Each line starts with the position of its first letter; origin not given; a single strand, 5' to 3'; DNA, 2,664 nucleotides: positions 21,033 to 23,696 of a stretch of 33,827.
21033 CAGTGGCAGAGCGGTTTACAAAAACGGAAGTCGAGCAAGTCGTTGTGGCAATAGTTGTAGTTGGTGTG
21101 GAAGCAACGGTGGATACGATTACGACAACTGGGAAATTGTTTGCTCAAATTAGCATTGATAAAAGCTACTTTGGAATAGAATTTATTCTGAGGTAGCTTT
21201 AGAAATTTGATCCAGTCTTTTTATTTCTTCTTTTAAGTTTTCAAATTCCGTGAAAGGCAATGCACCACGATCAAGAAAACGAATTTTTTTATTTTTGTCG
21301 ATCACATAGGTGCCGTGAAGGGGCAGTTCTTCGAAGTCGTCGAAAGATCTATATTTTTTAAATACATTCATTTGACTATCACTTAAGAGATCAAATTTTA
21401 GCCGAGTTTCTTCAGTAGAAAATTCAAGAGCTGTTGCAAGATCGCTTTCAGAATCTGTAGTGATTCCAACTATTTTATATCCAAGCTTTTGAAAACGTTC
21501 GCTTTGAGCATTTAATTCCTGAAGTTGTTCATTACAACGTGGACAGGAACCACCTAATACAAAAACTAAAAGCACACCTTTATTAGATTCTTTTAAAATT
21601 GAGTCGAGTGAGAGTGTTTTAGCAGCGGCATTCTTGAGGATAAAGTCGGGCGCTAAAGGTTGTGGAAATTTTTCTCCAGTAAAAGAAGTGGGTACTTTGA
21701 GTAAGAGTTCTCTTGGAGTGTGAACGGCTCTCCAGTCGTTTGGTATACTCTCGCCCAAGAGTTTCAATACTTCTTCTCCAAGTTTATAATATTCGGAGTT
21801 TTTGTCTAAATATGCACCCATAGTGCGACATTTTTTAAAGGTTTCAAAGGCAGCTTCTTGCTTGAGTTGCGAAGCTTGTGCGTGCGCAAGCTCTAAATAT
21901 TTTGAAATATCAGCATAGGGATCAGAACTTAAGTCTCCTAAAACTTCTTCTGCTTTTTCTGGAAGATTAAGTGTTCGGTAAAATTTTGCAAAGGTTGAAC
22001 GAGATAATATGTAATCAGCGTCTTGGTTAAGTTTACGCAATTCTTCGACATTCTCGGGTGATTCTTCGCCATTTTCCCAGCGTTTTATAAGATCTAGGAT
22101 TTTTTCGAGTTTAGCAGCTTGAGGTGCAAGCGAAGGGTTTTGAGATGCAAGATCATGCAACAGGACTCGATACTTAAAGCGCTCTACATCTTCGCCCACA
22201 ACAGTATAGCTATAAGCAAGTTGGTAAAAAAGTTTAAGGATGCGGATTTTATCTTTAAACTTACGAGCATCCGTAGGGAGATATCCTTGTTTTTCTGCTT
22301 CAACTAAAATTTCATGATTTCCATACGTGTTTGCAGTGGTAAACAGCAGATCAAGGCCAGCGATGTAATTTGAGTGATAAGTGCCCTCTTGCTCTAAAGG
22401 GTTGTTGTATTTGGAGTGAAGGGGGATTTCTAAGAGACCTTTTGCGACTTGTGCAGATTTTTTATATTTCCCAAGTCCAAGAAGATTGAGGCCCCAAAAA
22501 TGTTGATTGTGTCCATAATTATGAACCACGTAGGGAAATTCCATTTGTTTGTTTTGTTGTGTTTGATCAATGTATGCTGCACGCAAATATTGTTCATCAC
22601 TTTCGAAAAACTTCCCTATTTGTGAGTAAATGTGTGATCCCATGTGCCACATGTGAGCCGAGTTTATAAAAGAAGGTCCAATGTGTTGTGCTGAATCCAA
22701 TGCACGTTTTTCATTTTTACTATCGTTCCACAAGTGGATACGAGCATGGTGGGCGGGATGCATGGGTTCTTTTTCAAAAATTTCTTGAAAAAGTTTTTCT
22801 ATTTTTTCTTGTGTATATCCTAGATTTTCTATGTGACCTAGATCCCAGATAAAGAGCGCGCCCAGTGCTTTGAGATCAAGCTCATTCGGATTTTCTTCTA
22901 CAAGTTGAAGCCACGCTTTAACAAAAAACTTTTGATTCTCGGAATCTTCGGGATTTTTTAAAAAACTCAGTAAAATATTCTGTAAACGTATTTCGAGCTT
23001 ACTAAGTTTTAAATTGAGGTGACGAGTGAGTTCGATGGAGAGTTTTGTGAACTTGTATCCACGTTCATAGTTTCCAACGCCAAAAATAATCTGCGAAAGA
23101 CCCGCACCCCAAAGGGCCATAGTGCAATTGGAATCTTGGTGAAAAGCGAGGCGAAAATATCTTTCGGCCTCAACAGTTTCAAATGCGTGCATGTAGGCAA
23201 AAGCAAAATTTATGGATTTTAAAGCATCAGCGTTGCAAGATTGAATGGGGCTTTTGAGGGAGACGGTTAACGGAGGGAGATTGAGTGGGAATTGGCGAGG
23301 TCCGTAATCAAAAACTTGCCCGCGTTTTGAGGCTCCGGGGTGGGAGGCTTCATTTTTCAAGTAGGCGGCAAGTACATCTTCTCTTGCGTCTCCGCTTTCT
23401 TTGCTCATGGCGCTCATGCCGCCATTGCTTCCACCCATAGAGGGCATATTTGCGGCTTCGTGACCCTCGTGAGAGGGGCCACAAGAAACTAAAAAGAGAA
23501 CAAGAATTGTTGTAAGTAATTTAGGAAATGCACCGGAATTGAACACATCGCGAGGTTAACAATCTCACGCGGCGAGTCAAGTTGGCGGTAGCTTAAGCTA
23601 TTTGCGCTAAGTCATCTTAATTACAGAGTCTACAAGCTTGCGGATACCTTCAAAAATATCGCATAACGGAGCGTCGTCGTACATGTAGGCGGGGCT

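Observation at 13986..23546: Co-oriented block of three secreted proteins ending in the TSR adhesin, flanked by a convergent redoxin-domain lipoprotein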

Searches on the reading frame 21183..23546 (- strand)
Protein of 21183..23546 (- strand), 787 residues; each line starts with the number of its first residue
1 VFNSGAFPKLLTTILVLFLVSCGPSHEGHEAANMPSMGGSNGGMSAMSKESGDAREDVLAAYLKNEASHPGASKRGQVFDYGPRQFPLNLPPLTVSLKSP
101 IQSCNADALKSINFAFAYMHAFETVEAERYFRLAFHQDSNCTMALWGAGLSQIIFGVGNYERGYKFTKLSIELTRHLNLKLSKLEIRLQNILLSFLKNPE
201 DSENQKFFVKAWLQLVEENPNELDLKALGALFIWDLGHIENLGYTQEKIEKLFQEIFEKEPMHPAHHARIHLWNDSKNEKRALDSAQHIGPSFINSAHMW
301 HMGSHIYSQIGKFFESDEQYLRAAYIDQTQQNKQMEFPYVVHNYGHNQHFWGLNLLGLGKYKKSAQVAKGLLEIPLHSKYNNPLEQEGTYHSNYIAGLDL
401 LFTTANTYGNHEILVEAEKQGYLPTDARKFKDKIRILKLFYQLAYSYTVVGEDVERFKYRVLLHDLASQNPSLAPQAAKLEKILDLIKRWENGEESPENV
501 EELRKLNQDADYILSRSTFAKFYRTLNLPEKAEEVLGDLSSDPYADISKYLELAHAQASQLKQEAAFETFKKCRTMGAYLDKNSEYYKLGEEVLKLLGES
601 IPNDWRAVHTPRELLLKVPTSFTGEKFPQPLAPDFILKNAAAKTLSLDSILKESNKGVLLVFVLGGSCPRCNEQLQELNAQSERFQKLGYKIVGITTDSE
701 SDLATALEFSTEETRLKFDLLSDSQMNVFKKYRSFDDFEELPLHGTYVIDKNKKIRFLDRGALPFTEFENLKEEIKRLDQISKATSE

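Call 4: search_protein_families(library=pfam, proteins=[window:21183-23546:-], max_evalue=0.01)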
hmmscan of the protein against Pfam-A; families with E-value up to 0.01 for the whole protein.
window:21183-23546:- (787 aa): 2 families
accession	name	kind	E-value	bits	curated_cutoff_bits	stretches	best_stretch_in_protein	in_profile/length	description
PF00578.27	AhpC-TSA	-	7.6e-24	84.5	26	1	632-757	5-123/124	AhpC/TSA family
PF08534.16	Redoxin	-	6.9e-12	45.8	26.6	1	632-771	6-144/148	Redoxin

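Call 5: search_protein_families(library=ncbifam, proteins=[window:21183-23546:-], max_evalue=0.01)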
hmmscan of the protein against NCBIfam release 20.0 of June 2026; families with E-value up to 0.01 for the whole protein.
window:21183-23546:- (787 aa): 8 families
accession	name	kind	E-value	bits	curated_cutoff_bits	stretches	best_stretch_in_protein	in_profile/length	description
NF006960.0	PRK09437.1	equivalog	3.4e-09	36.8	140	1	631-732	9-103/156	thioredoxin-dependent thiol peroxidase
NF002854.0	PRK03147.1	subfamily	1.8e-08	34.5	170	1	632-775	42-172/176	thiol-disulfide oxidoreductase ResA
NF040769.1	SelL_rel_redox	subfamily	1.3e-07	31.4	120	1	645-732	16-98/173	SelL-related redox protein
TIGR03137.1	AhpC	equivalog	3.4e-06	26.9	272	1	659-759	35-135/187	alkyl hydroperoxide reductase subunit C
NF009669.0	PRK13190.1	equivalog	1.2e-05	24.7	261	1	649-760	22-135/203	putative peroxiredoxin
NF040737.1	peroxi_PrxU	equivalog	4.4e-05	23.3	270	1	632-759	42-172/233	thioredoxin-dependent peroxiredoxin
NF011576.0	PRK15000.1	subfamily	0.0088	15.7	301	0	668-766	47-148/200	peroxiredoxin C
NF009668.0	PRK13189.1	equivalog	0.0091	15.2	211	0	666-758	47-142/224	peroxiredoxin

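Call 8: find_homologous_proteins(query=window:21183-23546:-)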
Query window:21183-23546:- (787 aa): 16 proteins with E <= 0.001 among 8000 candidates.
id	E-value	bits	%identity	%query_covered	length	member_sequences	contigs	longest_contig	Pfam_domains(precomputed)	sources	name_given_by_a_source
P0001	0.0e+0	1796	100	100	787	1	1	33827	PF08534.17,PF00578.28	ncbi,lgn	-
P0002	0.0e+0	1527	83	100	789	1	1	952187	PF08534.17,PF00578.28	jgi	-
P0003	0.0e+0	1425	82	94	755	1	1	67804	PF08534.17,PF00578.28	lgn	-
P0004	4.9e-228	777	48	99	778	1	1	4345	PF08534.17,PF00578.28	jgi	jgi:peroxiredoxin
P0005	5.7e-209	714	45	95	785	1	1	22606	PF08534.17,PF00578.28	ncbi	-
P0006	1.9e-169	584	41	97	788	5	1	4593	PF08534.17,PF13424.13,PF00578.28,PF13181.13,PF07719.24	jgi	jgi:peroxiredoxin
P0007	4.3e-67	245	34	40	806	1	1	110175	PF08534.17,PF00578.28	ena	-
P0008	3.3e-64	236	28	88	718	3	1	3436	PF08534.17,PF00578.28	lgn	-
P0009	2.0e-62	230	27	91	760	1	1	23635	PF08534.17,PF00578.28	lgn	-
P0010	1.1e-61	227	32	40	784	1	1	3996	PF08534.17,PF00578.28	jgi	jgi:peroxiredoxin/tetratricopeptide (TPR) repeat protein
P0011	6.6e-60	222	30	47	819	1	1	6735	PF08534.17,PF00578.28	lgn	-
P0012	8.1e-60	221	29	40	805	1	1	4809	PF08534.17,PF00578.28,PF07719.24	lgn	-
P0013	4.9e-54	202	26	44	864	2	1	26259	PF08534.17,PF00578.28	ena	-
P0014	5.7e-54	202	38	23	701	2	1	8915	PF07721.21,PF14559.13,PF08534.17,PF00578.28,PF13428.13,PF13911.13,PF13181.13,PF07719.24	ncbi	ncbi:MAG: redoxin domain-containing protein, partial [Pirellulaceae bacterium]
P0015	7.6e-52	195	26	90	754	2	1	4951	PF08534.17,PF00578.28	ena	-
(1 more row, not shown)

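Call 10: find_encoding_contigs(protein=P0002, flank=10000, max_places=3)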
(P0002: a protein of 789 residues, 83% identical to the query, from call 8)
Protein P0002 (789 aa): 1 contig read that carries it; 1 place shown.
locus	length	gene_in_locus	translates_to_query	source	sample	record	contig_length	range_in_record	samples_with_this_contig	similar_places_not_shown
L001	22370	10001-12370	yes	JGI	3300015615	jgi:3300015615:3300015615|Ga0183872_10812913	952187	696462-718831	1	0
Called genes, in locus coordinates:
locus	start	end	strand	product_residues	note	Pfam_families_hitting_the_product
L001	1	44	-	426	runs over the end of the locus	PF00464:SHMT, PF00155:Aminotran_1_2, PF01212:Beta_elim_lyase (weak)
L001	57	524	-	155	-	PF02502:LacAB_rpiB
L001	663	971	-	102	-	PF13560:HTH_31, PF01381:HTH_3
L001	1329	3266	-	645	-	-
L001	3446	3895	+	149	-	-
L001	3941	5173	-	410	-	PF00109:ketoacyl-synt, PF02801:Ketoacyl-synt_C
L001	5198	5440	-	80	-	PF00550:PP-binding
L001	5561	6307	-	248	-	PF00106:adh_short, PF08659:KR, PF13561:adh_short_C2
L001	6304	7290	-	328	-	PF00698:Acyl_transf_1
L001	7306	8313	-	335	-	PF00108:Thiolase_N (weak), PF08545:ACP_syn_III, PF08541:ACP_syn_III_C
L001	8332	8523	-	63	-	PF01783:Ribosomal_L32p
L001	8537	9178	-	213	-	PF02620:YceD (weak)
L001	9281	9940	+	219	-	PF01965:DJ-1_PfpI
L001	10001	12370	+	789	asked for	PF00578:AhpC-TSA, PF08534:Redoxin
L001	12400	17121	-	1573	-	PF00090:TSP_1 (weak)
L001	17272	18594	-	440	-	-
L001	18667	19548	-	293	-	-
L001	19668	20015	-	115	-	PF08378:NERD, PF02021:UPF0102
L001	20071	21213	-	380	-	PF02458:Transferase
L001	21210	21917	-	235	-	PF01351:RNase_HII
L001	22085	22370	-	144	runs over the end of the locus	PF01245:Ribosomal_L19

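Call 11: find_encoding_contigs(protein=P0005, flank=10000, max_places=3)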
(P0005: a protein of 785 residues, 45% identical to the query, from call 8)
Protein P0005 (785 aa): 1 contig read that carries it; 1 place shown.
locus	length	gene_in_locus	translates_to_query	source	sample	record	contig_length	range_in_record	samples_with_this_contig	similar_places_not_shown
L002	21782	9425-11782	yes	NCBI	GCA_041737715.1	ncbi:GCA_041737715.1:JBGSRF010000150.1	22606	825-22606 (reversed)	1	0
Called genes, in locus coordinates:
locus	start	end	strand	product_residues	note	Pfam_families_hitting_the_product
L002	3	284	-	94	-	?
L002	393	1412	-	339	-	PF00108:Thiolase_N (weak), PF08545:ACP_syn_III, PF08541:ACP_syn_III_C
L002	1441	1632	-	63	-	PF01783:Ribosomal_L32p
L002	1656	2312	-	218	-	PF02620:YceD (faint)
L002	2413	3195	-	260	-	-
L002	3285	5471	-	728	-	-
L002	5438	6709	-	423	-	PF10994:DUF2817, PF00246:Peptidase_M14 (weak)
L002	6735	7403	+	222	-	PF01965:DJ-1_PfpI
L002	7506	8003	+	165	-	PF04461:YajQ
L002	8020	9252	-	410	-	PF03717:PBP_dimer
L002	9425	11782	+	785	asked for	PF00578:AhpC-TSA, PF08534:Redoxin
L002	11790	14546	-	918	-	-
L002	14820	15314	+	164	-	-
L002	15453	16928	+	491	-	-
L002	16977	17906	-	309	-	PF23543:DUF6688_C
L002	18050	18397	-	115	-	PF08378:NERD, PF02021:UPF0102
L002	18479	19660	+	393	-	PF01757:Acyl_transf_3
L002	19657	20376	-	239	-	PF01351:RNase_HII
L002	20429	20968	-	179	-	PF01245:Ribosomal_L19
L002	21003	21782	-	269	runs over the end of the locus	PF01746:tRNA_m1G_MT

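Call 14: find_encoding_contigs(protein=P0004, flank=10000, max_places=3)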
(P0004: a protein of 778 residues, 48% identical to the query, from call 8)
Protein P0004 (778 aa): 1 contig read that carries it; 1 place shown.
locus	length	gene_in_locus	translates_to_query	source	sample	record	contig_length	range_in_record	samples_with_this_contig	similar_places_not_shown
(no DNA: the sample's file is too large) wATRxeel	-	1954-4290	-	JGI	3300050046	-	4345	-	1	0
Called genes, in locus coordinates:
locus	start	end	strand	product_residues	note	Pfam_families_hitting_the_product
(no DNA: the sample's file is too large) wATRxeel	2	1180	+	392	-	?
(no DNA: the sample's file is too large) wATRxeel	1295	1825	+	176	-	-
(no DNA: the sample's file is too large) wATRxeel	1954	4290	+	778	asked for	PF00578:AhpC-TSA, PF08534:Redoxin (weak)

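Call 16: find_encoding_contigs(protein=P0007, flank=10000, max_places=3)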
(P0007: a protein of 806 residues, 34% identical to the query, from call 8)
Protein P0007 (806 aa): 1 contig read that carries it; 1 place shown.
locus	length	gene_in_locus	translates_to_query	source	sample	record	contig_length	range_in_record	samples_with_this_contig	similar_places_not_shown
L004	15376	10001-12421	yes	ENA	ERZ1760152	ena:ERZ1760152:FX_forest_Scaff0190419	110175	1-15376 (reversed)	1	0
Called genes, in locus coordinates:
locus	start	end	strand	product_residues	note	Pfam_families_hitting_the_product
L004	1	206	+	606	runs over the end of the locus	PF07498:Rho_N, PF07497:Rho_RNA_bind, PF00006:ATP-synt_ab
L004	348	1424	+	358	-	PF13421:Band_7_1, PF01145:Band_7, PF12728:HTH_17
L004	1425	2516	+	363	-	-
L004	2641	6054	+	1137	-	PF07635:PSCyt1, PF07583:PSCyt2, PF00754:F5_F8_type_C (weak), PF22633:F5_F8_type_C_2, PF07587:PSD1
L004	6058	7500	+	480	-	PF07394:DUF1501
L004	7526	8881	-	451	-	PF00144:Beta-lactamase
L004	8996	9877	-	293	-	PF02621:VitK2_biosynth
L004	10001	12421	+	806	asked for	PF00578:AhpC-TSA, PF08534:Redoxin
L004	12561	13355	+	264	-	PF11188:DUF2975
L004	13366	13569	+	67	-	PF13443:HTH_26, PF01381:HTH_3 (faint)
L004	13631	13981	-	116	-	-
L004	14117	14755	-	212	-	PF00551:Formyl_trans_N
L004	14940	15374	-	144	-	?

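Call 21: search_solved_structures(query=A1, max_evalue=0.01, show_alignments=3)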
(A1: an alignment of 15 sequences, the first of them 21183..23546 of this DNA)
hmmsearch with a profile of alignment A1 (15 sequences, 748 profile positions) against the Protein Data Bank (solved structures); distinct sequences matched with E-value up to 0.01: 131 (the best 60 are shown).
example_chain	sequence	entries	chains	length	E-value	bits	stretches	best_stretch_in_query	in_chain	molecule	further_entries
6een_A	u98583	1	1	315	3e-15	59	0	478-545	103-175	Designer Pentatricopeptide Protein dPPR10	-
6een_B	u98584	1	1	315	9e-14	54.1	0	478-544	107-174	Designer Pentatricopeptide Protein dPPR10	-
5i9h_A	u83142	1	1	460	2.3e-13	52.8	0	483-541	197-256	pentatricopeptide repeat protein dPPR-U8G2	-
5i9f_A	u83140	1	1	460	4.3e-13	51.9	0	484-543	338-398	pentatricopeptide repeat protein dPPR-U10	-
5i9d_A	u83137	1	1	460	6.3e-13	51.3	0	483-543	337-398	pentatricopeptide repeat protein dPPR-U8A2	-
6een_C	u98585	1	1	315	6.6e-13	51.3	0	471-541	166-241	Designer Pentatricopeptide Protein dPPR10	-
2ywn_A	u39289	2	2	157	8.9e-13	50.8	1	595-728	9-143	Peroxiredoxin-like protein | Peroxiredoxin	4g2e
5i9g_C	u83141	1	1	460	1.6e-12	50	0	484-543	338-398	pentatricopeptide repeat protein dPPR-U8C2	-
2cx3_A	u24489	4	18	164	2.5e-12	49.4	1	595-731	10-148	bacterioferritin comigratory protein | Thiol peroxidase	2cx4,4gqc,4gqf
3c71_A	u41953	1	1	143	2.9e-12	49.2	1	596-716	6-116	Thiol-disulfide oxidoreductase resA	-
3c73_A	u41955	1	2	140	3.1e-12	49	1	596-716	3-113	Thiol-disulfide oxidoreductase resA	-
2h1b_A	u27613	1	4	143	3.4e-12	48.9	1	596-716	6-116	Thiol-disulfide oxidoreductase resA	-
3zvj_A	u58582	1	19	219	4e-12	48.7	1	596-725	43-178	THIOREDOXIN PEROXIDASE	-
3ztl_A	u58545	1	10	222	4.1e-12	48.6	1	596-725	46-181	THIOREDOXIN PEROXIDASE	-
3zvj_D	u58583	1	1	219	9e-12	47.5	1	596-725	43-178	THIOREDOXIN PEROXIDASE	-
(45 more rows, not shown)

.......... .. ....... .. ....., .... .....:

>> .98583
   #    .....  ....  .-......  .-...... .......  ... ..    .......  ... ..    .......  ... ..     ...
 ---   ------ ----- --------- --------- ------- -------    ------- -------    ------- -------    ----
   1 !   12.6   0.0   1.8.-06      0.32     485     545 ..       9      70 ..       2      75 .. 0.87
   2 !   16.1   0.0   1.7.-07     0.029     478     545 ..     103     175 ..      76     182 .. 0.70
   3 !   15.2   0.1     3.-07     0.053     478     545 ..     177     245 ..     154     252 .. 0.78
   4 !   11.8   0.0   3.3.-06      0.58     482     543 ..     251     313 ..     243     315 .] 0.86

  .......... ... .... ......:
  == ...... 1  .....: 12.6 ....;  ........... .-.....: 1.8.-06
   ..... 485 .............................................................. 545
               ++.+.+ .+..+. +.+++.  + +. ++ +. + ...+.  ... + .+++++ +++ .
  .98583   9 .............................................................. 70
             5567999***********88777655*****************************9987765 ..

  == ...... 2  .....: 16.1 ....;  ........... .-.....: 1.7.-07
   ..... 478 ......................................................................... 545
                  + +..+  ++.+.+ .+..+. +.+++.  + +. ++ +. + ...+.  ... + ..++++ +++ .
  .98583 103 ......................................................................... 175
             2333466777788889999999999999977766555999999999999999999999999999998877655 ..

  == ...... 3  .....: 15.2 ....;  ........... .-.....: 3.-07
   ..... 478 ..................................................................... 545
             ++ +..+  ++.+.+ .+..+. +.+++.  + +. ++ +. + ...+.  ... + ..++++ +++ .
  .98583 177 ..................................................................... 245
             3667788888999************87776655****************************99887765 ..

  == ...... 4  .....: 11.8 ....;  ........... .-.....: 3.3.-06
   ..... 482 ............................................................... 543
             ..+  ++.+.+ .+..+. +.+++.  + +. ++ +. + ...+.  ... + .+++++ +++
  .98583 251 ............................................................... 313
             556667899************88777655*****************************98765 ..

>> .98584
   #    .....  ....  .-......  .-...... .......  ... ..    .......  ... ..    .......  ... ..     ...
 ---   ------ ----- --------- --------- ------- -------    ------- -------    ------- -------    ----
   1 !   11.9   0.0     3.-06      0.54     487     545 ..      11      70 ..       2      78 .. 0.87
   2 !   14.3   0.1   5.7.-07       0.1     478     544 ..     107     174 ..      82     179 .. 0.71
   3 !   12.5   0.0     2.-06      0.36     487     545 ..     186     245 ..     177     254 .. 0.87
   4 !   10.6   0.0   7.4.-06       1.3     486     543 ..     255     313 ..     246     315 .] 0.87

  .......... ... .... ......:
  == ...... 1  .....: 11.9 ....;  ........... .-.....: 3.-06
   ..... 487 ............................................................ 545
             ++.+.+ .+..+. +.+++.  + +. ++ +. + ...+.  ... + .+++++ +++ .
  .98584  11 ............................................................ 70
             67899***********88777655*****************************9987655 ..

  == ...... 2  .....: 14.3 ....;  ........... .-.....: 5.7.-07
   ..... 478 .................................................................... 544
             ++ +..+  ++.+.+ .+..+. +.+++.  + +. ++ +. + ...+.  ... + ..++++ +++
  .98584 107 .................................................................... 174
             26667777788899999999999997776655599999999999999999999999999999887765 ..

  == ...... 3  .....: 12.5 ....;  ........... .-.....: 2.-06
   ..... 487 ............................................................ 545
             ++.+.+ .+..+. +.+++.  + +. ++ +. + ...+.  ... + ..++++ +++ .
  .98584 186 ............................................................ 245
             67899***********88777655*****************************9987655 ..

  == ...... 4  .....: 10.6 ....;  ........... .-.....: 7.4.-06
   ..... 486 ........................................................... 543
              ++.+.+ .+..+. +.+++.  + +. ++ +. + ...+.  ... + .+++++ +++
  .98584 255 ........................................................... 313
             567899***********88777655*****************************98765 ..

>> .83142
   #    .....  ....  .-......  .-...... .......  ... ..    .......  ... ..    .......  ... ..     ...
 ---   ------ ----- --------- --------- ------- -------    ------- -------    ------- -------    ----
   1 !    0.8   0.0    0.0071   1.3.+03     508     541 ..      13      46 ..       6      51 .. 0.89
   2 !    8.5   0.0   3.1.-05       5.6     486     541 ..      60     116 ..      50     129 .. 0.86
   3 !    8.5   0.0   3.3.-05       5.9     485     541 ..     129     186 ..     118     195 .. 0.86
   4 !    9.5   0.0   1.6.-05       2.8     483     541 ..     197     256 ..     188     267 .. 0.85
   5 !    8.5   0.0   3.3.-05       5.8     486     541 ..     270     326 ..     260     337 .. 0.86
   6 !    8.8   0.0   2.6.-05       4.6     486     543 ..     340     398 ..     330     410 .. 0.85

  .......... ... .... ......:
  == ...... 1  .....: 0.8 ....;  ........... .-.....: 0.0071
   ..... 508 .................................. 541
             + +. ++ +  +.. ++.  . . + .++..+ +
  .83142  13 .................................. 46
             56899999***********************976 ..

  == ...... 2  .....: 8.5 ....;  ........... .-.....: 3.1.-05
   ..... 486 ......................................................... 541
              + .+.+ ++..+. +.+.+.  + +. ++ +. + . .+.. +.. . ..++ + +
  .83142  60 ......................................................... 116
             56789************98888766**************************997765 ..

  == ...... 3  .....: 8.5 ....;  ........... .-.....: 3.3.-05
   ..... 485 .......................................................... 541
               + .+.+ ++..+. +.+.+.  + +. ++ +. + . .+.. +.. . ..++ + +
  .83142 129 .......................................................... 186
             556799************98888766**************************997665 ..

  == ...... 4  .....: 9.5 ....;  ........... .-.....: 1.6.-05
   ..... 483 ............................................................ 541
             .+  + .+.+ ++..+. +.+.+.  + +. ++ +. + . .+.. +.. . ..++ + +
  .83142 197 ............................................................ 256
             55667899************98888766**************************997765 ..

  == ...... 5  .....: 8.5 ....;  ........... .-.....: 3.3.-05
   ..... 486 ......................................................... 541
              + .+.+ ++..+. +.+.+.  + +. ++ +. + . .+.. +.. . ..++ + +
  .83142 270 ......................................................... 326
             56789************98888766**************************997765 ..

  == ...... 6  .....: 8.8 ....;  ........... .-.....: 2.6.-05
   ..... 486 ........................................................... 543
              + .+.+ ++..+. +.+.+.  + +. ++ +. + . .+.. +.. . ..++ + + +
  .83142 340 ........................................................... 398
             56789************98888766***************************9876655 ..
